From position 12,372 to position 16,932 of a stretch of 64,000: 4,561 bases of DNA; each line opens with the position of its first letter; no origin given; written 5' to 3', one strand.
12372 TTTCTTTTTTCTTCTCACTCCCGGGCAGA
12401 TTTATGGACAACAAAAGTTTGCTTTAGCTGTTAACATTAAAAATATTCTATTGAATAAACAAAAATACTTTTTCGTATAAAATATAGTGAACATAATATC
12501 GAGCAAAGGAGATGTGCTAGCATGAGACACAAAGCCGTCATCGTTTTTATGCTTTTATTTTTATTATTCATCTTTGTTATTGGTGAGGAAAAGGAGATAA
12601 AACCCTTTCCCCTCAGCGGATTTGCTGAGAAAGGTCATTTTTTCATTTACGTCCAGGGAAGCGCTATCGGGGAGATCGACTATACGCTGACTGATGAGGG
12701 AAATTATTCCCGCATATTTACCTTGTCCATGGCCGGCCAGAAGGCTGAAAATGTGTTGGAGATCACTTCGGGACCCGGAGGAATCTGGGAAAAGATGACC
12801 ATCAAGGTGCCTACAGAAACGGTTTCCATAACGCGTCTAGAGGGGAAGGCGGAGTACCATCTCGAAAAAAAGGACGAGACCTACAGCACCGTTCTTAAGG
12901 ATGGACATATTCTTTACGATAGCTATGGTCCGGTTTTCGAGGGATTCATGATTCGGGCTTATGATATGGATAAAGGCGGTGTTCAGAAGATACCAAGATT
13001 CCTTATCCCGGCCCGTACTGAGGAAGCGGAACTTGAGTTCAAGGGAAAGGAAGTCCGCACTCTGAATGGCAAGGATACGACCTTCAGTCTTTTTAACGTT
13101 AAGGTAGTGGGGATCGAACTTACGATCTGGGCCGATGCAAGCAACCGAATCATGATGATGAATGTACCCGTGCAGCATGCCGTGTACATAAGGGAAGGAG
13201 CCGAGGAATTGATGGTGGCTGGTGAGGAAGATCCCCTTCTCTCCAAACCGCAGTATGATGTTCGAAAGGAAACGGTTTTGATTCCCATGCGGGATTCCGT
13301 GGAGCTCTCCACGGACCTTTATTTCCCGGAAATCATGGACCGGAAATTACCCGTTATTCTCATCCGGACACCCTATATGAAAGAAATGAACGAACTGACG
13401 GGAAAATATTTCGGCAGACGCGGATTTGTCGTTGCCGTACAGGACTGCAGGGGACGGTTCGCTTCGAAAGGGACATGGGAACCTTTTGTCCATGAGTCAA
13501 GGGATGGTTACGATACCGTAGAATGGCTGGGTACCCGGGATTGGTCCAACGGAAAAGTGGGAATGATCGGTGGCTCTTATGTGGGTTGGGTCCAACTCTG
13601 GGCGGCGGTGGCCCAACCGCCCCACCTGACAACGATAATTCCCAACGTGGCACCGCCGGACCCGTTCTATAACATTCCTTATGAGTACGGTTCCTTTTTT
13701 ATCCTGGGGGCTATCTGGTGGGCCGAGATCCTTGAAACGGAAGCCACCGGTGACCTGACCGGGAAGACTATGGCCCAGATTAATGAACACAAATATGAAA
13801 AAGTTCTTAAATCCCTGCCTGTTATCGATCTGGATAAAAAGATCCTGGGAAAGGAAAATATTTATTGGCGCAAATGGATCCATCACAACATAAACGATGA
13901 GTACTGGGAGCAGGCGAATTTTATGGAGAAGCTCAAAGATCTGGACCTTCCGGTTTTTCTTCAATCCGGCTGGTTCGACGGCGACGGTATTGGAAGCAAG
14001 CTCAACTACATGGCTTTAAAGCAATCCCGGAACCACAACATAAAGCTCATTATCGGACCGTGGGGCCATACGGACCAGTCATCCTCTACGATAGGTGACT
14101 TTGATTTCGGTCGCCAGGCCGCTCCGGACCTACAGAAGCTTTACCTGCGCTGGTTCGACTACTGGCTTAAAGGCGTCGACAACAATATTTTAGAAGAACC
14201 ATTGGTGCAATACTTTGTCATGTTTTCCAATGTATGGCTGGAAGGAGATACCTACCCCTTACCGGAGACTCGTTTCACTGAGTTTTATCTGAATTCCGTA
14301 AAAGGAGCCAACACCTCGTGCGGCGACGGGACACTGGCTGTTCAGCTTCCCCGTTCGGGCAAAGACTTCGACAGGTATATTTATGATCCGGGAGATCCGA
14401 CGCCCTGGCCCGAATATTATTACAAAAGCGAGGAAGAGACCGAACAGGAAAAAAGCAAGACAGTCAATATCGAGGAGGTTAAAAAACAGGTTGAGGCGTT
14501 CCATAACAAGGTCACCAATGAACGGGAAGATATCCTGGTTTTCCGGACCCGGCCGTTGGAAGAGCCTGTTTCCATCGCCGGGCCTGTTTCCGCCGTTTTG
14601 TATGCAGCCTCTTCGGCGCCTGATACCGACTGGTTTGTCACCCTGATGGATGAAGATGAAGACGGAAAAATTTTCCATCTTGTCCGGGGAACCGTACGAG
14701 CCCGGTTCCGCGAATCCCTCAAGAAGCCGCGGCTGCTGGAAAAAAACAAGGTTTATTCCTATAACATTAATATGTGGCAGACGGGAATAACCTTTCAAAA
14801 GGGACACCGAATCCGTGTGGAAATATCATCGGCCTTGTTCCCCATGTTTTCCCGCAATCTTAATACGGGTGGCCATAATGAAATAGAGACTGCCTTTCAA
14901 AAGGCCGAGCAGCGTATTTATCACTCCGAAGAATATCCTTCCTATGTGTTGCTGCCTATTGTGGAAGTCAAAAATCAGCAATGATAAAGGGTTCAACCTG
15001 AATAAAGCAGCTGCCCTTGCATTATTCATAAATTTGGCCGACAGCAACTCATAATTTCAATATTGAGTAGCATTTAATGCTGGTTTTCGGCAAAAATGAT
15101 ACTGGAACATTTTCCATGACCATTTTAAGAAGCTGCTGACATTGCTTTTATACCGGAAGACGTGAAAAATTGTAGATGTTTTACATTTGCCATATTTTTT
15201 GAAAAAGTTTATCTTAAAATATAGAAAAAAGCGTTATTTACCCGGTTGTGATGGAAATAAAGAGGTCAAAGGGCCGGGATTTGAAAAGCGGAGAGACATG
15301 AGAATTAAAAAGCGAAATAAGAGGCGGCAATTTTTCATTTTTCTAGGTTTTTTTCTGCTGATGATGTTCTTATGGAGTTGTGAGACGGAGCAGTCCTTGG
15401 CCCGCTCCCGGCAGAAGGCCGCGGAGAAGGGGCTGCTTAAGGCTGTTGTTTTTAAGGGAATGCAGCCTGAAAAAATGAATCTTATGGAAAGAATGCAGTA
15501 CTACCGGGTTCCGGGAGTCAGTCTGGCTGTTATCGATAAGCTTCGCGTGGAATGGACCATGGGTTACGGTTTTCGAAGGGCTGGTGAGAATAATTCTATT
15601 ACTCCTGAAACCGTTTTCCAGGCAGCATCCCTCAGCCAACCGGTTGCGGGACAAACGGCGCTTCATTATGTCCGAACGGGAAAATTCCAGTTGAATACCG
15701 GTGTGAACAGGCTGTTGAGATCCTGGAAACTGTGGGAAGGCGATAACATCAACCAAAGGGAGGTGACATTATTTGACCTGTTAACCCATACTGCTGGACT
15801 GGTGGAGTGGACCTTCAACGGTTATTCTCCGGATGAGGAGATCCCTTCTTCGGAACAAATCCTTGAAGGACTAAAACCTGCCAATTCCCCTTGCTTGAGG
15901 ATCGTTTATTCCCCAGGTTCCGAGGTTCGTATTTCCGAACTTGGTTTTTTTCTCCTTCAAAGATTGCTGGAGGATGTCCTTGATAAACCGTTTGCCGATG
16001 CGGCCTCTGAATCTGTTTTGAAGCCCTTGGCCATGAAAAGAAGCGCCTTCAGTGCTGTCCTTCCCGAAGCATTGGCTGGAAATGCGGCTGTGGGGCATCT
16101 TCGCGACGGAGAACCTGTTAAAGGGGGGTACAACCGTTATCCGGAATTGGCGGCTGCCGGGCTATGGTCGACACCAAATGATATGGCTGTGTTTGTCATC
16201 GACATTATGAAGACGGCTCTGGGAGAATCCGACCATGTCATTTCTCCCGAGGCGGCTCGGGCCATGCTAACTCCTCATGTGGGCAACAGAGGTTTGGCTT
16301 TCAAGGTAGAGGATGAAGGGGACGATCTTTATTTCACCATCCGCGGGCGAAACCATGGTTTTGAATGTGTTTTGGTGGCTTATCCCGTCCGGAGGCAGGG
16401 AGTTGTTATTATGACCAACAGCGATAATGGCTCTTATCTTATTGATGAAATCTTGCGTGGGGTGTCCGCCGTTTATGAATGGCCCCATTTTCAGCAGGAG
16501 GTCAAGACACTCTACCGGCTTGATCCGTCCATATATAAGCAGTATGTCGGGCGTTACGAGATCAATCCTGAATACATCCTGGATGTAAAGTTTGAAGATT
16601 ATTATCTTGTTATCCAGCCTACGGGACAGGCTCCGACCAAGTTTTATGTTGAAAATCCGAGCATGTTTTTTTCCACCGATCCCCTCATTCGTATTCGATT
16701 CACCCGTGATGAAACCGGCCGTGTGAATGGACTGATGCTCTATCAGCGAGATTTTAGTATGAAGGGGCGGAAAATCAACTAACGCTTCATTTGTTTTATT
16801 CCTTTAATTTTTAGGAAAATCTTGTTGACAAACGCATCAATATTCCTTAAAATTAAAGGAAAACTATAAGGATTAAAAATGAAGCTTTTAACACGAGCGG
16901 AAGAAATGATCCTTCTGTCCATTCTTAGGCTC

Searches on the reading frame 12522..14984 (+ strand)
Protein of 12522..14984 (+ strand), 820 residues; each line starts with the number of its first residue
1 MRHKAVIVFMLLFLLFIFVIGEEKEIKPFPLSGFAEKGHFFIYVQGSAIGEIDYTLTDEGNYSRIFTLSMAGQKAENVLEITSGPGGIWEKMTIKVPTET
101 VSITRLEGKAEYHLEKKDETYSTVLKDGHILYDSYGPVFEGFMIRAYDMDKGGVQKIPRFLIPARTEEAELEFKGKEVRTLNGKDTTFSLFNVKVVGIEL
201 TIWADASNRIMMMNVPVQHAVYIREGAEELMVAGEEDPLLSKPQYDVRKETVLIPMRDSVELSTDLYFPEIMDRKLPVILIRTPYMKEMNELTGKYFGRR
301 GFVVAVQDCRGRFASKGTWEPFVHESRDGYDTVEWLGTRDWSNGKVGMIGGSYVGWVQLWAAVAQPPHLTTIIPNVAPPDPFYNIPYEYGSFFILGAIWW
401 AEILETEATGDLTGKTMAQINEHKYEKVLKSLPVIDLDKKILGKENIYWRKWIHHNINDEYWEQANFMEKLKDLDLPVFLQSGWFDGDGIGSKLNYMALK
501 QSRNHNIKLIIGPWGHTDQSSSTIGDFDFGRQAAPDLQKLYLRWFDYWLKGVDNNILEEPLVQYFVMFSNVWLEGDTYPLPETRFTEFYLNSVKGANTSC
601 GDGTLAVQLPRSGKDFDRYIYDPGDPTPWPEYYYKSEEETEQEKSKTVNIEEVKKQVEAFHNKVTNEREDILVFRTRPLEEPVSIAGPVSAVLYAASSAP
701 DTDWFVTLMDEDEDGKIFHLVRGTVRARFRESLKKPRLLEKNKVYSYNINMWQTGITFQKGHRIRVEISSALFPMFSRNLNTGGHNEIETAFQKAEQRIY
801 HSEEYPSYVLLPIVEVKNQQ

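Call 72: search_protein_families(library=pfam, proteins=[window:12522-14984:+], max_evalue=0.00001)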
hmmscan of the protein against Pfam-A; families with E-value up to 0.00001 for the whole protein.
window:12522-14984:+ (820 aa): 2 families
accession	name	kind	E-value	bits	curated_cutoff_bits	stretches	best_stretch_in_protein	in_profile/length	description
PF02129.25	Peptidase_S15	-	6.4e-53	180.5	23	1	258-517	1-261/262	X-Pro dipeptidyl-peptidase (S15 family)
PF08530.16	PepX_C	-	5.8e-40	137.9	22.5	1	556-809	3-216/217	X-Pro dipeptidyl-peptidase C-terminal non-catalytic domain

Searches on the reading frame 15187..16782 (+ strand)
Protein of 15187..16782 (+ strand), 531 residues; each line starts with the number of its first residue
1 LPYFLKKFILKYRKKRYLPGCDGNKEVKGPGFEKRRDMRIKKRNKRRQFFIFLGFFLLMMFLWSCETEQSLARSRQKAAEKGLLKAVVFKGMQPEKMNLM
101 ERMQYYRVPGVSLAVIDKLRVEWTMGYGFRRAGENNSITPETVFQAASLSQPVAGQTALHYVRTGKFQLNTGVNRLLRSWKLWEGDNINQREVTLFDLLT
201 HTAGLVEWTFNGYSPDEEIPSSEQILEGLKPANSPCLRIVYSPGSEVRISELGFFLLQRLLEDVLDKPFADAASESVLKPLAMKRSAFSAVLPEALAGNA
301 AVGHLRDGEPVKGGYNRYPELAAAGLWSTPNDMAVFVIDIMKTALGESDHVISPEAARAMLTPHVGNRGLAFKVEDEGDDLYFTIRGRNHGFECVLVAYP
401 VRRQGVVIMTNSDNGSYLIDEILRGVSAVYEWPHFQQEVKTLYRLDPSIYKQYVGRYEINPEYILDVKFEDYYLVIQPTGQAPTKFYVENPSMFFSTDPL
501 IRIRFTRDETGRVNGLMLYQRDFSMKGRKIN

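Call 72: search_protein_families(library=pfam, proteins=[window:15187-16782:+], max_evalue=0.00001)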
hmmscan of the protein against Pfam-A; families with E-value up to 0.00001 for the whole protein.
window:15187-16782:+ (531 aa): 1 family
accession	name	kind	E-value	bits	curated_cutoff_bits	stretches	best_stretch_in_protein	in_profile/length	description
PF00144.29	Beta-lactamase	-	1.3e-37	130.2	27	1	101-415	7-313/329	Beta-lactamase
